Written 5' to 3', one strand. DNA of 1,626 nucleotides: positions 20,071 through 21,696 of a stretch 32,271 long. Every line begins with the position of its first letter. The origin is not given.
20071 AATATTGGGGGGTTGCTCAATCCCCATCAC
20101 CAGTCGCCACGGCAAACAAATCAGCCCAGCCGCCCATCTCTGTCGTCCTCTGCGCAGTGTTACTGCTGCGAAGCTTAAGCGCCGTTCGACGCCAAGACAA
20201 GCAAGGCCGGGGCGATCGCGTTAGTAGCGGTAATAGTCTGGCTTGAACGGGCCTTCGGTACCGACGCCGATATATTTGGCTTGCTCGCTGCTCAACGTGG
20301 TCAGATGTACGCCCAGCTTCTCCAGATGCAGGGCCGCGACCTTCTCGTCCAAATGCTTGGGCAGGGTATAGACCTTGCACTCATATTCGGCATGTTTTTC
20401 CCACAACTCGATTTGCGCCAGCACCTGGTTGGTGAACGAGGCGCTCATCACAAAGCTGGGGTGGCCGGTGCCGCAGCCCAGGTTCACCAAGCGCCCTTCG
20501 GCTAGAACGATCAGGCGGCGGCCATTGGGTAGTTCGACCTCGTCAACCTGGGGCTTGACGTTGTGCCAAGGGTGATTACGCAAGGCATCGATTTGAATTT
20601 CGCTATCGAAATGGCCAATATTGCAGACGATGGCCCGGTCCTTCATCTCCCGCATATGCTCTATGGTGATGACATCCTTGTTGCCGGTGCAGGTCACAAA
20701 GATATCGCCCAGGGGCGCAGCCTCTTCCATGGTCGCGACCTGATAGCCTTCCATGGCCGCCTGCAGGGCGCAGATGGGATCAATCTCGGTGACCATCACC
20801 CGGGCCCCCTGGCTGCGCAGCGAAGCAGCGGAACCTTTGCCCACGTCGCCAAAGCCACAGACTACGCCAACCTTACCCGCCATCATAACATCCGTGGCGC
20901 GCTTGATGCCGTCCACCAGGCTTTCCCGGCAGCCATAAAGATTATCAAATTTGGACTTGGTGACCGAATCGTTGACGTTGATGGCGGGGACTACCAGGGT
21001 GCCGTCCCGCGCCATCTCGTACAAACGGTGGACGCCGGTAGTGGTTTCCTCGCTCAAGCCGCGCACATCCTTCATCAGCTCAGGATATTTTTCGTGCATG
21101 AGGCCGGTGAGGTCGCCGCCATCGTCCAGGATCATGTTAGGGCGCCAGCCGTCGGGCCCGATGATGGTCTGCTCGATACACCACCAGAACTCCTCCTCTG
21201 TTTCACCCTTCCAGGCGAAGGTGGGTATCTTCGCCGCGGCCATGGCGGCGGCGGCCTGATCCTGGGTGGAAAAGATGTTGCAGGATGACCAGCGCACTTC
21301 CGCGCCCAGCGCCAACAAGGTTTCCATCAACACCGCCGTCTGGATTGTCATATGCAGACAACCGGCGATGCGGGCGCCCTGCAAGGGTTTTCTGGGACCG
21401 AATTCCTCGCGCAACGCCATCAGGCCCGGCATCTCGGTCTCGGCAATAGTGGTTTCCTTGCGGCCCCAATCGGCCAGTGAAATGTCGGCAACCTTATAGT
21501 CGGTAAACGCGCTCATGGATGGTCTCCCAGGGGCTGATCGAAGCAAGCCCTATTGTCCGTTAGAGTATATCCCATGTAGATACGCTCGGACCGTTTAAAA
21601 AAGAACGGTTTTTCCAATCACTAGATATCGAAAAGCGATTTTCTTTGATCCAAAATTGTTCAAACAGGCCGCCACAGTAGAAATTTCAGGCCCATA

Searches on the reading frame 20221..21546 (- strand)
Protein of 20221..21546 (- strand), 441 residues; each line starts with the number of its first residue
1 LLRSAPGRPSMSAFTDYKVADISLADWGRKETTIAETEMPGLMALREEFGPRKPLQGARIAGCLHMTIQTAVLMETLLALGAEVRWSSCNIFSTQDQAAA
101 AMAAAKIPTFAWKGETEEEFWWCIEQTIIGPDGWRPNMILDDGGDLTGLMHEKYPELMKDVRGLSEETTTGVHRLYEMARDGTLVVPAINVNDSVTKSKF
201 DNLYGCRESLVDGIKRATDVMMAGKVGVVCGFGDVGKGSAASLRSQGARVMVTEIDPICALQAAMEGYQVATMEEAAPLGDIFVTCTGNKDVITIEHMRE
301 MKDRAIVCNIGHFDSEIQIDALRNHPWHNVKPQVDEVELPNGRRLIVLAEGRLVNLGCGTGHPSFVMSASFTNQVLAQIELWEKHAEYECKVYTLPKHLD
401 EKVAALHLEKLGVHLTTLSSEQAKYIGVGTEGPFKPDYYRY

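Call 14: search_protein_families(library=pfam, proteins=[window:20221-21546:-], max_evalue=0.001)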
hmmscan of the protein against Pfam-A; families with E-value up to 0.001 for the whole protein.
window:20221-21546:- (441 aa): 4 families
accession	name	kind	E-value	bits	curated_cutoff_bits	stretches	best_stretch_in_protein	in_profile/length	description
PF05221.23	AdoHcyase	-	3.9e-139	463.3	25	2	16-152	1-138/299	S-adenosyl-L-homocysteine hydrolase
PF00670.27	AdoHcyase_NAD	-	5.8e-82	274.1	27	1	202-361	1-162/162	S-adenosyl-L-homocysteine hydrolase, NAD binding domain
PF02826.25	2-Hacid_dh_C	-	1.8e-05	24.6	25.1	1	222-312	34-128/178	D-isomer specific 2-hydroxyacid dehydrogenase, NAD binding domain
PF07991.19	KARI_N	-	0.00058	19.9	20.6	1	223-286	3-67/165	Acetohydroxy acid isomeroreductase, NADPH-binding domain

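Call 49: find_related_loci(query=window:20221-21543:-, collection=genome_contigs, flank=1000)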
Query window:20221-21543:- (440 aa) in genome_contigs; peptide patterns used: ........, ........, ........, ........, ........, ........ (x = any residue, [..] = any of these).
600 stretches matched a pattern (row limit reached: there are more); 600 encode a relative of the query (tblastn E <= 1e-3); the best 80 are kept; 80 distinct loci.
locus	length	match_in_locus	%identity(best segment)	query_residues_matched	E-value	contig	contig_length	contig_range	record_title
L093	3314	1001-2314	88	3-440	0e+0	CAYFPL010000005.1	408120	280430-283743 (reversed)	MAG TPA_asm: uncultured Rhodospirillaceae bacterium isolate ERP019367_co1_99 genome assembly, contig: NODE_29_length_408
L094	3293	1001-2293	85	10-440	0e+0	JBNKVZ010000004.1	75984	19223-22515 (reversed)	MAG: Thalassospira sp. isolate A1.bin.7.strict NODE_4_length_75984_cov_5.562451, whole genome shotgun sequence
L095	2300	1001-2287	84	12-440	0e+0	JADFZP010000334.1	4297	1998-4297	MAG: Alphaproteobacteria bacterium isolate nJC1bin3 nJC1_bin3_NODE_2727_length_4297_cov_9.478784, whole genome shotgun s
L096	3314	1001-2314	83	2-440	0e+0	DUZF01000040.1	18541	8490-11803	MAG TPA_asm: Rhodospirillaceae bacterium isolate MAG_06104_tlms_034 Ga0007882_10000786, whole genome shotgun sequence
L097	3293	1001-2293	83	10-440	0e+0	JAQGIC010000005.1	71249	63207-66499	MAG: Rhodospirillales bacterium isolate RYN_449 scaffold_3004, whole genome shotgun sequence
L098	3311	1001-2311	82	5-440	0e+0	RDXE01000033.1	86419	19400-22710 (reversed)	MAG: Alphaproteobacteria bacterium isolate PH2015_14S_64_13 PH2015_14S_scaffold_9, whole genome shotgun sequence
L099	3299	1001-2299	83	8-440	0e+0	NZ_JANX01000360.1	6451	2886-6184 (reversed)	Inquilinus limosus MP06 Ilimosus_MP06_contig00360, whole genome shotgun sequence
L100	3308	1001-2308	82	5-440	0e+0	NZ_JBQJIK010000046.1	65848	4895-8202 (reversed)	Inquilinus sp. CA228 NODE_46, whole genome shotgun sequence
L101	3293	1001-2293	82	10-440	0e+0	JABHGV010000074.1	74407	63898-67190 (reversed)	MAG: Rhodospirillaceae bacterium isolate SI037_bin24 k141_2696070, whole genome shotgun sequence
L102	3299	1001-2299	82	8-440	0e+0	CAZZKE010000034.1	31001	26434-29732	MAG TPA_asm: uncultured Thalassospiraceae bacterium isolate SRP128015_co1_124 genome assembly, contig: NODE_1615_length_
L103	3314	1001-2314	80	2-440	0e+0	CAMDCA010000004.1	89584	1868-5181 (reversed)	MAG: Rhizobium sp. Q54 isolate MaH-09apr19-152 genome assembly, contig: MaH-09apr19-C376, whole genome shotgun sequence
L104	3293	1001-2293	82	10-440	0e+0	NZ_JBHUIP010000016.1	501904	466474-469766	Lacibacterium aquatile strain KCTC 32017 platanus_K_21_77_16, whole genome shotgun sequence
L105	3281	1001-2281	82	14-440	0e+0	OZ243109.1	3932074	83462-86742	MAG: Parvibaculaceae bacterium isolate d6b24224-2beb-412f-9baf-8c6252591611 genome assembly, chromosome: 1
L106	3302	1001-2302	80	7-440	0e+0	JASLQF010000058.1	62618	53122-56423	MAG: Rhodospirillales bacterium isolate Arabian11_MAG_77 c_000001963640, whole genome shotgun sequence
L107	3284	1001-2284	84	13-440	0e+0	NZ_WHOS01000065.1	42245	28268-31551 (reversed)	Azospirillum melinis strain TMCY0552 NODE_65_length_42246_cov_57.130297_1-42246, whole genome shotgun sequence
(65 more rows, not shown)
